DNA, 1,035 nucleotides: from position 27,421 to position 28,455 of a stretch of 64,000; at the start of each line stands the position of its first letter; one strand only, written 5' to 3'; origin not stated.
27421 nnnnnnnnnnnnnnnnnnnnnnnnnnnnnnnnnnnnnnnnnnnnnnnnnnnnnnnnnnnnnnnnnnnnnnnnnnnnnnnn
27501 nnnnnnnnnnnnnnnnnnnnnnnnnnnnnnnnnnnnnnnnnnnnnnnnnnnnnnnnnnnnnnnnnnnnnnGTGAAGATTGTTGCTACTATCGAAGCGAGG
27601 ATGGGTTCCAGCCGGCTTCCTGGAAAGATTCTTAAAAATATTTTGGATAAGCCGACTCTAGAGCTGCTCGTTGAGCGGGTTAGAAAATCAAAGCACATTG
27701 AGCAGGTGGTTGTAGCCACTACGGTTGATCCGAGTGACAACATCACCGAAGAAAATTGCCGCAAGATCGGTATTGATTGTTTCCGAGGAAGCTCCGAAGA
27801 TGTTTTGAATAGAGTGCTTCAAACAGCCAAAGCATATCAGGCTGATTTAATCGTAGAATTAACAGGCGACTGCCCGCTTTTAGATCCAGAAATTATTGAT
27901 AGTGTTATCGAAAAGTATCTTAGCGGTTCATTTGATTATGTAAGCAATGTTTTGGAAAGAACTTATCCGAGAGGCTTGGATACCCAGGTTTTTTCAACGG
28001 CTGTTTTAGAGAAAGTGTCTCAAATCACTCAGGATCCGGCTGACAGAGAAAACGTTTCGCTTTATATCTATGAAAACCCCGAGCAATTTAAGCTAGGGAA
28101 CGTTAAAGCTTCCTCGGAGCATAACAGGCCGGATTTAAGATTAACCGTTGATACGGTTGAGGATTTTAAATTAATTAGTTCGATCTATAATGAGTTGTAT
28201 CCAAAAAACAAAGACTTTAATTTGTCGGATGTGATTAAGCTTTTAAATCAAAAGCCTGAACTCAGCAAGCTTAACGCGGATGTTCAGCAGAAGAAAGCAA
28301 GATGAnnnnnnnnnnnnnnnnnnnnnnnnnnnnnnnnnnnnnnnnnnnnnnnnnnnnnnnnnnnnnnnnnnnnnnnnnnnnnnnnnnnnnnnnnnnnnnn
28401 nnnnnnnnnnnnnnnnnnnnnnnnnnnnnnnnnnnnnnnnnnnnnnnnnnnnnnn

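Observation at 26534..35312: Complete pseudaminic acid pathway with a PseA-type amidotransferase, interleaved with the phosphonate genes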

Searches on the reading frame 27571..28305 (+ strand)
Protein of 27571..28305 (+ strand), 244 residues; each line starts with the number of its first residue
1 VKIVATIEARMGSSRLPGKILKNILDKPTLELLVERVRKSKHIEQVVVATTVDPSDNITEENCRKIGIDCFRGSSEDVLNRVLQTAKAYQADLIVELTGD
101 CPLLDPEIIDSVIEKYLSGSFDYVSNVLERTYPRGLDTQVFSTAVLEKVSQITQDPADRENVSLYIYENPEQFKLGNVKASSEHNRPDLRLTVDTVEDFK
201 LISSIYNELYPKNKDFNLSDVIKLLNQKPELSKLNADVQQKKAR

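Call 3: search_protein_families(library=ncbifam, proteins=[window:27571-28305:+], max_evalue=0.00001)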
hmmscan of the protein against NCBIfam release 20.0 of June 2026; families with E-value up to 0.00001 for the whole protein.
window:27571-28305:+ (244 aa): 7 families
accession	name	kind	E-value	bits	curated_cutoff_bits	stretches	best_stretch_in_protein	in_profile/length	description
NF009905.0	PRK13368.1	subfamily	5.9e-22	78.2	255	1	1-128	1-126/243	3-deoxy-manno-octulosonate cytidylyltransferase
NF003952.0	PRK05450.1-5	subfamily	3.8e-19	68.8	193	1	1-119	1-119/250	3-deoxy-manno-octulosonate cytidylyltransferase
NF003950.0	PRK05450.1-3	subfamily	1.1e-16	60.9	234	1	1-147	1-149/248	3-deoxy-manno-octulosonate cytidylyltransferase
NF003948.0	PRK05450.1-1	equivalog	3.9e-13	49.2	281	1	2-129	5-133/248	3-deoxy-manno-octulosonate cytidylyltransferase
TIGR00466.1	kdsB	equivalog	3.6e-11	42.9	155.2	1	1-115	1-115/241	3-deoxy-manno-octulosonate cytidylyltransferase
TIGR04321.1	spiroSPASM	subfamily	5e-08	32.1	250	1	26-232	21-226/510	spiro-SPASM protein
TIGR03584.1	PseF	equivalog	1.1e-07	31.7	205.7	1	4-135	1-139/222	pseudaminic acid cytidylyltransferase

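Call 9: search_protein_families(library=pfam, proteins=[window:27571-28305:+], max_evalue=0.001)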
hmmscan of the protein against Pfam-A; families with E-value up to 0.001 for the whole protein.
window:27571-28305:+ (244 aa): 2 families
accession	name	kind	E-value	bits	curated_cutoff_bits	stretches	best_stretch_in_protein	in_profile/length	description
PF02348.25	CTP_transf_3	-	2.7e-33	116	22.6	1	6-205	3-205/217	Cytidylyltransferase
PF12804.13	NTP_transf_3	-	1.9e-06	28.6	27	1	10-155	11-147/160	MobA-like NTP transferase domain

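Call 15: search_solved_structures(query=window:27571-28305:+, max_evalue=0.00001)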
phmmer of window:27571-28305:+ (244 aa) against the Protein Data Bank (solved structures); distinct sequences matched with E-value up to 0.00001: 11.
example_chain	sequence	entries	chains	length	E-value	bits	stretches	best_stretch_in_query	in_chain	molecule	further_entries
6oew_A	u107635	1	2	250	1.1e-50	175.5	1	1-232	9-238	Cytidylyltransferase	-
1gq9_A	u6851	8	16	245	3.9e-09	39.7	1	2-114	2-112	3-DEOXY-MANNO-OCTULOSONATE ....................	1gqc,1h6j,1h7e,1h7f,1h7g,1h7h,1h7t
4fcu_A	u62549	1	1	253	2.6e-08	37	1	6-114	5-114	3-deoxy-manno-octulosonate cytidylyltransferase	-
3pol_A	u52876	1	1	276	3.3e-08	36.7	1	6-114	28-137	3-deoxy-manno-octulosonate cytidylyltransferase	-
2y6p_A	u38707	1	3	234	1.9e-07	34.2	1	5-117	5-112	3-DEOXY-MANNO-OCTULOSONATE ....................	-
8ees_A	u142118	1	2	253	5.6e-07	32.6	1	6-120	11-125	3-deoxy-manno-octulosonate cytidylyltransferase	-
3duv_A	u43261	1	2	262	2e-06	30.8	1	4-115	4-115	3-deoxy-manno-octulosonate cytidylyltransferase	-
3jtj_A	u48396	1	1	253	2e-06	30.8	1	1-116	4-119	3-deoxy-manno-octulosonate cytidylyltransferase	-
1vh3_A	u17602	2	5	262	2e-06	30.8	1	4-115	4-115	3-deoxy-manno-octulosonate cytidylyltransferase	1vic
4xwi_A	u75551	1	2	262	4.9e-06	29.5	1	5-114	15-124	3-deoxy-manno-octulosonate cytidylyltransferase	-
3tqd_A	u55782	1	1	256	5.6e-06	29.4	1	5-114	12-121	3-deoxy-manno-octulosonate cytidylyltransferase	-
